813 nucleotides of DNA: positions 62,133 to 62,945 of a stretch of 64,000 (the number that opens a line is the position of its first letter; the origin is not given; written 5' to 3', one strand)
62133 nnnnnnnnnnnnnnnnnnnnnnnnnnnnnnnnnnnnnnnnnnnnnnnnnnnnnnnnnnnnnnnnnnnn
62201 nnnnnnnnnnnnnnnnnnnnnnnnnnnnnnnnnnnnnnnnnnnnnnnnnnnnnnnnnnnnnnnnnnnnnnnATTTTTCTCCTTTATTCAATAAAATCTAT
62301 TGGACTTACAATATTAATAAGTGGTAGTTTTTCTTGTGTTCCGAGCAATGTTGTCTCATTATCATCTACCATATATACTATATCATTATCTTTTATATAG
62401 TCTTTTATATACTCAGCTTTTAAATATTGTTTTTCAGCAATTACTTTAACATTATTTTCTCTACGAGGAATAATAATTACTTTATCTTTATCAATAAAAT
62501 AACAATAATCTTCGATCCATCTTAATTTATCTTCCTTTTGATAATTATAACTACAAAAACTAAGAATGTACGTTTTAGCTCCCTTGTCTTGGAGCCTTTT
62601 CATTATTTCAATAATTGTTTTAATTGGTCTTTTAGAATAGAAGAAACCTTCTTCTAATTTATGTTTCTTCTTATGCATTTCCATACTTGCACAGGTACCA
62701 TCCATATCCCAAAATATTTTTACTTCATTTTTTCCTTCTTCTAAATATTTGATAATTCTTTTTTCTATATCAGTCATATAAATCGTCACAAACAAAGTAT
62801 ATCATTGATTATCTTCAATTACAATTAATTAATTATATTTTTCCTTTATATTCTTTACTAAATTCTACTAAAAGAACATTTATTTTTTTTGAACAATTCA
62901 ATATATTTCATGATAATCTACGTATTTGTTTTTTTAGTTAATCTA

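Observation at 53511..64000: Array of five decayed comEC 3'-end copies, all starting at the same nucleotide, each followed by different cargo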

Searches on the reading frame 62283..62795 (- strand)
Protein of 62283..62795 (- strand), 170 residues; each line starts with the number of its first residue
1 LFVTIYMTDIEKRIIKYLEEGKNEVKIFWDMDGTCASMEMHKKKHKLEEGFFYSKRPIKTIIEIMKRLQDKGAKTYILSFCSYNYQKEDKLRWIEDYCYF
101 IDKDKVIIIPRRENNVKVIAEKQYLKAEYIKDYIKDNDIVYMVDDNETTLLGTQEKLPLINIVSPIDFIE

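Call 5: find_encoding_contigs(protein=window:62283-62795:-, flank=10000, max_places=6)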
Protein window:62283-62795:- (170 aa): no gene with exactly this product is on record in the collection.

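Call 6: search_protein_families(library=pfam, proteins=[window:62283-62795:-], max_evalue=0.01)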
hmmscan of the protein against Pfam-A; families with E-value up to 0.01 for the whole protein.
window:62283-62795:- (170 aa): 2 families
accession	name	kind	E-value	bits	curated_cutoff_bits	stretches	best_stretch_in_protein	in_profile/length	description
PF06941.18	NT5C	-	1.8e-05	25.1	24.8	1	44-112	55-124/180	5' nucleotidase, deoxy (Pyrimidine), cytosolic type C protein (NT5C)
PF25109.1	HAD_PNKP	-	0.0017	18.9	27.6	1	27-147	4-122/143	Polynucleotide kinase PNKP phosphatase domain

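Call 63: search_protein_families(library=phrogs, proteins=[window:62283-62795:-], max_evalue=0.001)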
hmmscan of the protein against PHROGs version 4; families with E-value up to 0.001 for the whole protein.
window:62283-62795:- (170 aa): 4 families
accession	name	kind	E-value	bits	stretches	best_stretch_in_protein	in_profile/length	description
phrog_415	-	other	1.2e-07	32.7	1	27-147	24-148/218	polynucleotide kinase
phrog_505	-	other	0.00022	21.8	1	16-148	153-275/295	polynucleotide kinase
phrog_1238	-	moron, auxiliary metabolic gene and host takeover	0.0003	21.4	1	18-75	16-63/155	phosphoheptose isomerase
phrog_2643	-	moron, auxiliary metabolic gene and host takeover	0.00052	20.7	0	39-99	40-107/182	5'-3' deoxyribonucleotidase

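Call 64: search_protein_families(library=padloc, proteins=[window:62283-62795:-], max_evalue=0.001)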
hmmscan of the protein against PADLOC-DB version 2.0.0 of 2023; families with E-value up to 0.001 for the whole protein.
window:62283-62795:- (170 aa): 0 families
